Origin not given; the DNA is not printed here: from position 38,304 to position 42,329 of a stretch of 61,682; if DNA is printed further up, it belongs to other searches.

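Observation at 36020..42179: Second NuoE/NuoF module with a 1241-aa subunit combining HydA-type FeS, a GltD-like reductase and a non-catalytic molybdopterin-like domain (Stn-like, extended)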

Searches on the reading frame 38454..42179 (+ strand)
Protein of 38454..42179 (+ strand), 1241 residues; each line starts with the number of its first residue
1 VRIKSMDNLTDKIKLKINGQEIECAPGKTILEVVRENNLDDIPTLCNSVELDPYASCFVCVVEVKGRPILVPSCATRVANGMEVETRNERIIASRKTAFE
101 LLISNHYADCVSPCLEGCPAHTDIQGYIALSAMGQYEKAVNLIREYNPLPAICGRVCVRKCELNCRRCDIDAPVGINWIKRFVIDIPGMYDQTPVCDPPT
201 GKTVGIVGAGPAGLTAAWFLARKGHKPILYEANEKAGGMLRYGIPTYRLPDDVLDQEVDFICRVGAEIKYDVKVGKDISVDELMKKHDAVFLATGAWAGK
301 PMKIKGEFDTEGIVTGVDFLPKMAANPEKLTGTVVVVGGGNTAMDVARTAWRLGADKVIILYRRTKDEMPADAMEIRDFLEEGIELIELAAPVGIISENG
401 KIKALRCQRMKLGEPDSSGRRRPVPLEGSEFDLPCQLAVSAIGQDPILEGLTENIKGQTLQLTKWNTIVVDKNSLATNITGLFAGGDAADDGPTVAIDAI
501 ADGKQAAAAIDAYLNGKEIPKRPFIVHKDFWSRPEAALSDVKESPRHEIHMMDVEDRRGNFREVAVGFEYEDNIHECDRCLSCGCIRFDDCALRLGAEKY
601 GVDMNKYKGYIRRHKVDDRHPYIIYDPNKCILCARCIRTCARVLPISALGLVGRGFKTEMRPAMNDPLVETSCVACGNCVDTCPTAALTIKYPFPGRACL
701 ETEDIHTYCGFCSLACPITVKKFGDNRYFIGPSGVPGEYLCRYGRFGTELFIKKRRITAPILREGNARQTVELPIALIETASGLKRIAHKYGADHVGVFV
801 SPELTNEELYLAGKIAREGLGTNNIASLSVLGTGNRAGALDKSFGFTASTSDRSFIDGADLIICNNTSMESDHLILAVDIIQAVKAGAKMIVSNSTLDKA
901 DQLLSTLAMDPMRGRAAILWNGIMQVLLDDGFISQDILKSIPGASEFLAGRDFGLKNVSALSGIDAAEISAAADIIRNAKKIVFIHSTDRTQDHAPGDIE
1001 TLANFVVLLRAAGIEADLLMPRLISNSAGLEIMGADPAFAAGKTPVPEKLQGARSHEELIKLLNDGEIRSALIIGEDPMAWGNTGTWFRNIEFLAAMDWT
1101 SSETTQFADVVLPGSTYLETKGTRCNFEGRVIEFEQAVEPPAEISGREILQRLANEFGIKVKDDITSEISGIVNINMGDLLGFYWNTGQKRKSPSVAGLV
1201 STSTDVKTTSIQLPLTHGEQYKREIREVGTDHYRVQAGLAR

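Call 3: search_protein_families(library=pfam, proteins=[window:38454-42179:+], max_evalue=0.01)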
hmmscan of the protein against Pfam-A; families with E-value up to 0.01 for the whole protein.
window:38454-42179:+ (1241 aa): 26 families (the best 25 are shown)
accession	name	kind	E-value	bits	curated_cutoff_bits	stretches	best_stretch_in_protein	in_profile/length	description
PF07992.20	Pyr_redox_2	-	9.1e-31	107.8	26.1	1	204-503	3-291/291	Pyridine nucleotide-disulphide oxidoreductase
PF00384.28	Molybdopterin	-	2.9e-20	73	24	1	756-1143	1-339/353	Molybdopterin oxidoreductase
PF14691.11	Fer4_20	-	5.2e-18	65.4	25.8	1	110-186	27-107/113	Dihydroprymidine dehydrogenase domain II, 4Fe-4S cluster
PF13510.11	Fer2_4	-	2.8e-17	63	22.8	1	11-88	2-81/82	2Fe-2S iron-sulfur cluster binding domain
PF22117.2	Fer4_Nqo3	-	6.9e-09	36.2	27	1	621-689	2-67/67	NADH-quinone oxidoreductase subunit 3, ferredoxin-like domain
PF13450.12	NAD_binding_8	-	7e-09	36.3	21.9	1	206-241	1-36/68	NAD(P)-binding Rossmann-like domain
PF13738.12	Pyr_redox_3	-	9.5e-09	35.4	30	1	290-486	128-305/305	Pyridine nucleotide-disulphide oxidoreductase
PF01266.30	DAO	-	2e-06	28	27.9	1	204-237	2-35/353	FAD dependent oxidoreductase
PF00070.33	Pyr_redox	-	2.2e-06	28.5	22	1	334-403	2-75/82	Pyridine nucleotide-disulphide oxidoreductase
PF13237.11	Fer4_10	-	5.9e-06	26.6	25.5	1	623-684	2-53/53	4Fe-4S dicluster domain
PF12831.13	FAD_oxidored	-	7.4e-06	25.9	27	1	204-241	2-39/416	FAD dependent oxidoreductase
PF00111.32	Fer2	-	5.3e-05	23.5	21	1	18-66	4-50/77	2Fe-2S iron-sulfur cluster binding domain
PF02826.25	2-Hacid_dh_C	-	5.7e-05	23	25.1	0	199-244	34-80/178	D-isomer specific 2-hydroxyacid dehydrogenase, NAD binding domain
PF00037.32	Fer4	-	0.0001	22.4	21.1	1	670-689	5-24/24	4Fe-4S binding domain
PF00890.30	FAD_binding_2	-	0.00019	21.2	20.4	1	206-240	4-38/414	FAD binding domain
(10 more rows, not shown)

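Call 4: search_protein_families(library=ncbifam, proteins=[window:38454-42179:+], max_evalue=0.01)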
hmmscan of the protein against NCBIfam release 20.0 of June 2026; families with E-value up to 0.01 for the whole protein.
window:38454-42179:+ (1241 aa): 92 families (the best 25 are shown)
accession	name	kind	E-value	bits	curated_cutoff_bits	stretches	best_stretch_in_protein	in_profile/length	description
NF009454.0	PRK12814.1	equivalog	1.9e-183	611.4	916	1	12-641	3-629/657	putative NADPH-dependent glutamate synthase small subunit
NF009410.0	PRK12771.1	subfamily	5e-147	490.9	516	1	104-593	40-522/566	NAD(P)-binding protein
NF009414.0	PRK12778.1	equivalog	9.5e-114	381.2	1103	1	109-516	333-751/752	bifunctional dihydroorotate dehydrogenase B NAD binding subunit/NADPH-dependent glutamate synthase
TIGR01316.1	gltA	equivalog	1.7e-100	337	471.75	1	110-514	34-449/449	NADPH-dependent glutamate synthase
NF010590.0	PRK13984.1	equivalog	7.7e-100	334.8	946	2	109-517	191-609/611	putative oxidoreductase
TIGR03315.1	Se_ygfK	equivalog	3.7e-97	325.9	835.3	1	87-586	423-889/1012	putative selenate reductase subunit YgfK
NF009413.0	PRK12775.1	equivalog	9.5e-83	278.6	1895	1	109-517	335-758/1006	putative trifunctional 2-polyprenylphenol hydroxylase/glutamate synthase subunit beta/ferritin domain-containing protein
TIGR01318.1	gltD_gamma_fam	subfamily_domain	1.5e-80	271.1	482.95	2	110-515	45-466/467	glutamate synthase, small subunit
NF009408.0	PRK12769.1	equivalog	5.8e-75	252.7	1003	1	114-518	236-655/659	formate-dependent uric acid utilization protein AegA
NF009409.0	PRK12770.1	subfamily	7.2e-72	242.4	343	1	198-518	15-354/360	putative glutamate synthase subunit beta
NF009415.0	PRK12779.1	equivalog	1.5e-71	241.5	1519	1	116-511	212-623/944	putative bifunctional glutamate synthase subunit beta/2-polyprenylphenol hydroxylase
TIGR01973.1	NuoG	equivalog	1.1e-64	219.3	470.05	2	590-1144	103-596/606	NADH-quinone oxidoreductase subunit NuoG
NF009451.0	PRK12809.1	equivalog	3.1e-62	210.7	1154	1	113-513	218-633/639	formate-dependent uric acid utilization protein YgfT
TIGR01317.1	GOGAT_sm_gam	subfamily_domain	9.6e-58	196.2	447.7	1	109-517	46-481/485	glutamate synthase small subunit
TIGR01591.1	Fdh-alpha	equivalog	5e-55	186.8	666.25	1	707-1173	1-494/672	formate dehydrogenase subunit alpha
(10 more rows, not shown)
